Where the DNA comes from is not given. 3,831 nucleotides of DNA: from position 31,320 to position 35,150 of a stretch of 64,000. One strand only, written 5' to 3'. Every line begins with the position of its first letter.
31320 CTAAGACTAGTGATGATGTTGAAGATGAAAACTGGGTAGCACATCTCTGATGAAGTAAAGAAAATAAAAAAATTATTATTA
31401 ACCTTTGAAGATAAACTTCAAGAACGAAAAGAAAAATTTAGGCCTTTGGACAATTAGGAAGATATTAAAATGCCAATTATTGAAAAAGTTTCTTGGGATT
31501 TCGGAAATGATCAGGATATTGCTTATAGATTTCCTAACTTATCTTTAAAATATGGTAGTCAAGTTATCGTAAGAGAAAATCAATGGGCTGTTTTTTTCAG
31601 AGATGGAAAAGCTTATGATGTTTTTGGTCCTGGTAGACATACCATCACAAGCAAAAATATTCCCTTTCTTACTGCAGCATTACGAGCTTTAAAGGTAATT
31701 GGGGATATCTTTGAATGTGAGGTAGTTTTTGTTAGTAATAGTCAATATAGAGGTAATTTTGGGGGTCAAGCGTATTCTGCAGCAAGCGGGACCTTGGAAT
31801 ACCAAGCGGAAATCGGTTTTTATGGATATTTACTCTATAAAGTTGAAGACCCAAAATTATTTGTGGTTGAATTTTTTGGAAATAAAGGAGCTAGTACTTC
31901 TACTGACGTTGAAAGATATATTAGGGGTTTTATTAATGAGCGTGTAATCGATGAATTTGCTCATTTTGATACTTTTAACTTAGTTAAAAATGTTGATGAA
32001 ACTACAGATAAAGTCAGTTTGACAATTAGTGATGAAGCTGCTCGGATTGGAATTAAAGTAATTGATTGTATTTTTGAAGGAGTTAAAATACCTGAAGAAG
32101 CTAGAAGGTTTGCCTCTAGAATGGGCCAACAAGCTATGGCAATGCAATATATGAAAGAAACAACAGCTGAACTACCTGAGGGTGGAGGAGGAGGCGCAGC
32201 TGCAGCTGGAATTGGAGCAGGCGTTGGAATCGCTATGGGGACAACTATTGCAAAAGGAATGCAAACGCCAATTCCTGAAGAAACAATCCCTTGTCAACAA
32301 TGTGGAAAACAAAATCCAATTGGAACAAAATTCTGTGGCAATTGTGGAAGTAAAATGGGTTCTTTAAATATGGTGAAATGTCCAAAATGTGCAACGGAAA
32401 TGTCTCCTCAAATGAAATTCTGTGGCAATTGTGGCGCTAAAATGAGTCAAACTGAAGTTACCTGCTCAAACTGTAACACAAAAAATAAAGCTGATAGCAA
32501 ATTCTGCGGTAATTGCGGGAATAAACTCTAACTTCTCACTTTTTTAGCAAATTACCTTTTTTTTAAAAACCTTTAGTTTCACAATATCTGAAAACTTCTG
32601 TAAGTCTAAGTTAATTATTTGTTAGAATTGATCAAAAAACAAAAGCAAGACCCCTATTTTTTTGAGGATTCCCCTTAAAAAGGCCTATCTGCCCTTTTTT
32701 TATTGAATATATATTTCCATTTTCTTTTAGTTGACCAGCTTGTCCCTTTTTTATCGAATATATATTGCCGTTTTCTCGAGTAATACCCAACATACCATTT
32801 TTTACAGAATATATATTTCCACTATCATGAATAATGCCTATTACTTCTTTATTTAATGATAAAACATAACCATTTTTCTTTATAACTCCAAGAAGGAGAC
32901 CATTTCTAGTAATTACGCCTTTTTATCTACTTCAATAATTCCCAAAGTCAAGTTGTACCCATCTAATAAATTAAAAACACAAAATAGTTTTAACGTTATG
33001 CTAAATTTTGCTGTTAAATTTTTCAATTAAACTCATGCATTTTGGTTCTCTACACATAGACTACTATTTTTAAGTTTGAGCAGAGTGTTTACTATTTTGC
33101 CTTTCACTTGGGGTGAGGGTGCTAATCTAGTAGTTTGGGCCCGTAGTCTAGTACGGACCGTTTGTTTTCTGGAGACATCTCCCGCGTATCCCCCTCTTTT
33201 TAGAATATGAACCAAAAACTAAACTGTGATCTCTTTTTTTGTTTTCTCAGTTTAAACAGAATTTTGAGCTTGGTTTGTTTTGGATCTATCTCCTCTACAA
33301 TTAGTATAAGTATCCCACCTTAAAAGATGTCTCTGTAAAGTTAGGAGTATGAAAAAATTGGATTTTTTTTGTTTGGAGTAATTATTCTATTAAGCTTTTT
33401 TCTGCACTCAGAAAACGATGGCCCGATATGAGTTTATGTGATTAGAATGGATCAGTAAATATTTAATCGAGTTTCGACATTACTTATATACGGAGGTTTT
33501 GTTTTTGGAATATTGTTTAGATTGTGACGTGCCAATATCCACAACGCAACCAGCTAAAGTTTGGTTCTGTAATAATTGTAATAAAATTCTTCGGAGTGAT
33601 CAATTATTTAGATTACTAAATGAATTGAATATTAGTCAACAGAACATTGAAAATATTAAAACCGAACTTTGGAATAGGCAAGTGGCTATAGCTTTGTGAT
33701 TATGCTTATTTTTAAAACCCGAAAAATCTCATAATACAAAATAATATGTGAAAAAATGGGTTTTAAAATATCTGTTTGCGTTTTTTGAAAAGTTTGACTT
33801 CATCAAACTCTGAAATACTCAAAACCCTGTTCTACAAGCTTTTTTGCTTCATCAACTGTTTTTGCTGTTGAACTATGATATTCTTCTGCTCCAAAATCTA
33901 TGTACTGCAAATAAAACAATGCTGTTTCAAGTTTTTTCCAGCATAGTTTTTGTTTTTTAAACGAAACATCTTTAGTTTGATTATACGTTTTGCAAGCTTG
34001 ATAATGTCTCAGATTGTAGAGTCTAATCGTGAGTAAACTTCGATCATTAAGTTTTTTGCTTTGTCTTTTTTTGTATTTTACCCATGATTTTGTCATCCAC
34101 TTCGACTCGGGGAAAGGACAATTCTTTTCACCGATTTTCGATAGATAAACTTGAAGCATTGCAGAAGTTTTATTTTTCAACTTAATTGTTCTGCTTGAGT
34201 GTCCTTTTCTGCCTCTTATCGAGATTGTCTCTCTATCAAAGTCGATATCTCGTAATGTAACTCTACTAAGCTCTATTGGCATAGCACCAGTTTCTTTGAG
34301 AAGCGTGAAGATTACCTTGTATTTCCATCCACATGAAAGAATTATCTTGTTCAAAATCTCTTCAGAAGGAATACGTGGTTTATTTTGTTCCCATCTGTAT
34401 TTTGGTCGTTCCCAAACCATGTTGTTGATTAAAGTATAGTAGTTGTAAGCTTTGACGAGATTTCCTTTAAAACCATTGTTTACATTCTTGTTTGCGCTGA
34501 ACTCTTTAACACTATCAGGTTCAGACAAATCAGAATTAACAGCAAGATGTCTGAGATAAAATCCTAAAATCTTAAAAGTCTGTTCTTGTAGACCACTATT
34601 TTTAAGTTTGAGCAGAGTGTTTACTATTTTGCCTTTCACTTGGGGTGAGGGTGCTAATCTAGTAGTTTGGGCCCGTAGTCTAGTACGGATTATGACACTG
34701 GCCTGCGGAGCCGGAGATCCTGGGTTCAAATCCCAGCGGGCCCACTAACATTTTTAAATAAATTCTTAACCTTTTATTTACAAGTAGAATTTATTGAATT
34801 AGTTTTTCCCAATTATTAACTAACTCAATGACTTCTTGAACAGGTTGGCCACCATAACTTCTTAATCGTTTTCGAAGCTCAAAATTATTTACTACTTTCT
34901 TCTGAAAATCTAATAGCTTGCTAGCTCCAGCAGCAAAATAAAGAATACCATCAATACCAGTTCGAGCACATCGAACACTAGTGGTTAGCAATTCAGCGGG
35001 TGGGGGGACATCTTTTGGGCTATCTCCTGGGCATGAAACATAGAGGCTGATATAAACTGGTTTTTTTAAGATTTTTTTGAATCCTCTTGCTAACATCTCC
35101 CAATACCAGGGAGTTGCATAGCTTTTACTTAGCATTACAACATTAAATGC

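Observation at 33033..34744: Minimal integrated element with SSV-type partitioned integrase at the 5' end of tRNA-Arg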

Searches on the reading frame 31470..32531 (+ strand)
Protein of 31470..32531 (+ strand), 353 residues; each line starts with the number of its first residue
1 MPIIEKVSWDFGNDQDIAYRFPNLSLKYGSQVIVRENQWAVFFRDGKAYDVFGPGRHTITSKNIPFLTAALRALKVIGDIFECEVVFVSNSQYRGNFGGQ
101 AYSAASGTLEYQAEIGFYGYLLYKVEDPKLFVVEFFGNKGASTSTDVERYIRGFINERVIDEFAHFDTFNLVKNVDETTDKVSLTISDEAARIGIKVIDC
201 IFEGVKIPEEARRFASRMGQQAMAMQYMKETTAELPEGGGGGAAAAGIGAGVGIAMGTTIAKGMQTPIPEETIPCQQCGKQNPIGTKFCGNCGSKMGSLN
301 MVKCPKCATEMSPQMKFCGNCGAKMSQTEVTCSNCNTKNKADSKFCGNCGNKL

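Call 6: search_protein_families(library=pfam, proteins=[window:31470-32531:+], max_evalue=0.1)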
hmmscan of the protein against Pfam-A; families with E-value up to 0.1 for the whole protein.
window:31470-32531:+ (353 aa): 10 families
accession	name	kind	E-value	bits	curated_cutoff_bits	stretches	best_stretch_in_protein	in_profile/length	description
PF13421.11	Band_7_1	-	2.1e-24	86.8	24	1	19-217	2-205/211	SPFH domain-Band 7 family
PF13240.11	Zn_Ribbon_1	-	1.4e-17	63.3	25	3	332-353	2-23/23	zinc-ribbon domain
PF12773.13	DZR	-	2.8e-16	59.9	27.3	2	275-322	1-45/45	Double zinc ribbon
PF13248.11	Zn_ribbon_3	-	2.9e-14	52.4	27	3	301-325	2-26/26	zinc-ribbon domain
PF01145.31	Band_7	-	1.2e-12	48.7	23.6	1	33-224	2-165/176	SPFH domain / Band 7 family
PF24463.1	DUF7577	-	3.5e-10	39.7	28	2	271-295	1-25/27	Domain of unknown function (DUF7577)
PF17032.10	Zn_ribbon_15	-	3.5e-06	28.2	28.9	1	273-322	26-73/73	zinc-ribbon family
PF18912.6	DZR_2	-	0.00011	22.4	27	1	275-321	10-55/56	Double zinc ribbon domain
PF24460.1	DUF7575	-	0.0026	17.5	28.5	1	302-323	4-25/28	Domain of unknown function (DUF7575)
PF09297.16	Zn_ribbon_NUD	-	0.012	15.7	24.8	0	316-327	4-15/32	NADH pyrophosphatase zinc ribbon domain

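Call 21: find_encoding_contigs(protein=window:31470-32531:+, flank=6000, max_places=8)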
Protein window:31470-32531:+ (353 aa): no gene with exactly this product is on record in the collection.

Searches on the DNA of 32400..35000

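Call 68: search_rna_families(source=window, start=32400, end=35000, threshold=evalue, max_evalue=1)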
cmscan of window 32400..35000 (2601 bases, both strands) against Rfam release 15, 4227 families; matches with E-value up to 1: 2.
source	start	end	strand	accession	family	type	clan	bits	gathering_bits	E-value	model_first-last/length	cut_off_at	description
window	34669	34744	+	RF00005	tRNA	Gene; tRNA;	CL00001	63.5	29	7.9e-13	1-71/71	no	tRNA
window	34707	34743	+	RF01684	mascRNA-menRNA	Gene;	-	22.4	42.5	0.2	1-56/56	no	MALAT1-associated small cytoplasmic RNA/MEN beta RNA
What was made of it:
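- Tried and rejected: The region shows only the tRNA (call 68).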

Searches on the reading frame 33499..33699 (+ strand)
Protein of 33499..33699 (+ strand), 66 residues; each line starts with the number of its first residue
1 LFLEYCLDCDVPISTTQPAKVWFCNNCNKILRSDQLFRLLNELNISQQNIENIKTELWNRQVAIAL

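Call 6: search_protein_families(library=pfam, proteins=[window:33499-33699:+], max_evalue=0.1)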
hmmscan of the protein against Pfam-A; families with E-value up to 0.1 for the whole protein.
window:33499-33699:+ (66 aa): 2 families
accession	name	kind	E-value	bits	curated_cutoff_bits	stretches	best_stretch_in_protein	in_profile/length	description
PF07191.17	Zn_ribbon_6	-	0.048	14.1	25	1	4-30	30-58/67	Double zinc ribbon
PF15003.11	HAUS2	-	0.059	13.6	27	1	31-61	35-65/191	HAUS augmin-like complex subunit 2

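Call 7: search_protein_families(library=phrogs, proteins=[window:33499-33699:+], max_evalue=0.1)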
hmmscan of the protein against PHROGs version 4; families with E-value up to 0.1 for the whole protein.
window:33499-33699:+ (66 aa): 2 families
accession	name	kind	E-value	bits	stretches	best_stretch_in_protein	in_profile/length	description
phrog_54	-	other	0.021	16.1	1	3-33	33-66/75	DksA-like zinc-finger protein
phrog_10481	-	unknown function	0.077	14.4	0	5-59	21-65/85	-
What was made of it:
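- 33324..33769 (+): Cargo cassette with a conserved 64/66-aa CxxC...CxxC Zn-ribbon gene (ORF 33499..33699; homologues start at the second TTG, 33505). Pfam and PHROG give only sub-threshold Zn-ribbon hits (calls 6, 7).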

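Call 69: find_homologous_proteins(query=window:33499-33699:+, max_evalue=0.01)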
Query window:33499-33699:+ (66 aa): 7 proteins with E <= 0.01 among 7 candidates.
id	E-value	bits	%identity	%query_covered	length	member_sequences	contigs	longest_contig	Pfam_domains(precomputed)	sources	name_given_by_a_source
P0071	2.2e-34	133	94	97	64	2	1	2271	-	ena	-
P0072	2.7e-31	124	89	97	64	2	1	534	-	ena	-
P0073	1.3e-30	122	89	97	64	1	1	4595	-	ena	-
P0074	5.5e-30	120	88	97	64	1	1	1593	-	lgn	-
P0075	9.0e-30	119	86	97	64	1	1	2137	-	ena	-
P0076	5.4e-28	113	83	97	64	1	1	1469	-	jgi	jgi:Zn-finger protein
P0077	1.8e-24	102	91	85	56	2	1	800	-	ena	-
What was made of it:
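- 33324..33769 (+): Seven homologues at 83-94% identity (call 69).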

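Call 70: find_encoding_contigs(protein=P0073, flank=5000)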
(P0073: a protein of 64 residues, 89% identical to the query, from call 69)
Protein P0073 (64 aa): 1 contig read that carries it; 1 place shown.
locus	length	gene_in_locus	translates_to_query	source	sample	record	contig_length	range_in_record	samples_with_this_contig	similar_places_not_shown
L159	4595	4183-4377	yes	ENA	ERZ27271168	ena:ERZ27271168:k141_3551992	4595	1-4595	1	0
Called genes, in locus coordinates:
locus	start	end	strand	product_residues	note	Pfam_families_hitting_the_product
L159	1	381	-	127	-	?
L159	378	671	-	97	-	PF01037:AsnC_trans_reg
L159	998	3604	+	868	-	PF01011:PQQ (faint), PF13360:PQQ_2 (weak)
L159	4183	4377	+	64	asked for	-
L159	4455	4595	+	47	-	?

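Call 71: find_encoding_contigs(protein=P0071, flank=5000)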
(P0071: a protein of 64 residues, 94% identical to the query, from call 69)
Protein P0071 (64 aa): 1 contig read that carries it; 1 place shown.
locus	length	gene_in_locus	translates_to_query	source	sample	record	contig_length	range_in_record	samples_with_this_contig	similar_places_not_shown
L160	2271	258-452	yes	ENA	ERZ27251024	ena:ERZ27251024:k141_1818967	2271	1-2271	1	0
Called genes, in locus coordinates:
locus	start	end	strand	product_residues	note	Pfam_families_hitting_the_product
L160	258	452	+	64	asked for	-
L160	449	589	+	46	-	-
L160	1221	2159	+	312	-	PF08271:Zn_Ribbon_TF, PF00382:TFIIB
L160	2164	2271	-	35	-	?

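Call 72: find_encoding_contigs(protein=P0074, flank=5000)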
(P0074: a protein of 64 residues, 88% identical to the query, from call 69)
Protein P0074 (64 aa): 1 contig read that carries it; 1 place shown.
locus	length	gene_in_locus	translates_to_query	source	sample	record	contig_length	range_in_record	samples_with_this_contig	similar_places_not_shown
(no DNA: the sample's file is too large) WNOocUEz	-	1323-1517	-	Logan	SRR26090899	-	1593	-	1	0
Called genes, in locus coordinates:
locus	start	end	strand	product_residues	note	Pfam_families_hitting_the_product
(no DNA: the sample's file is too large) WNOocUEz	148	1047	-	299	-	PF00174:Oxidored_molyb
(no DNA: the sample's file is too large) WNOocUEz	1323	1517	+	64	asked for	-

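Call 74: find_encoding_contigs(protein=P0075, flank=5000)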
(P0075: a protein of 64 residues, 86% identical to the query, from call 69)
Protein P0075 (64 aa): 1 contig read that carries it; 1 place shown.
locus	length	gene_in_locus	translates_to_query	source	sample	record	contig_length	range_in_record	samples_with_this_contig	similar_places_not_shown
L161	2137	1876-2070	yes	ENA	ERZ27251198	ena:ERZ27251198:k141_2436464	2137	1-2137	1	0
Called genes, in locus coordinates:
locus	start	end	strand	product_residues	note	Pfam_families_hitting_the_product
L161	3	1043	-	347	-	?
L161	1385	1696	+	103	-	-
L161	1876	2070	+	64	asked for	-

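Call 75: find_encoding_contigs(protein=P0076, flank=5000)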
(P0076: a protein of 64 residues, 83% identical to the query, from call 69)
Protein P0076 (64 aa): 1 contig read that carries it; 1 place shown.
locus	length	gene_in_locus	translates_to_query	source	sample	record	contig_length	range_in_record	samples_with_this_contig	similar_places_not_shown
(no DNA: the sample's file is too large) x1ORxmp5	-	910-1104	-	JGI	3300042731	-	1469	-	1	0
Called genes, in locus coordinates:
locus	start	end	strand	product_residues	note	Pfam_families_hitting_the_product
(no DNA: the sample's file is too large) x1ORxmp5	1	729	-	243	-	?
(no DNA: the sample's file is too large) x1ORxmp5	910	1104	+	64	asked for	-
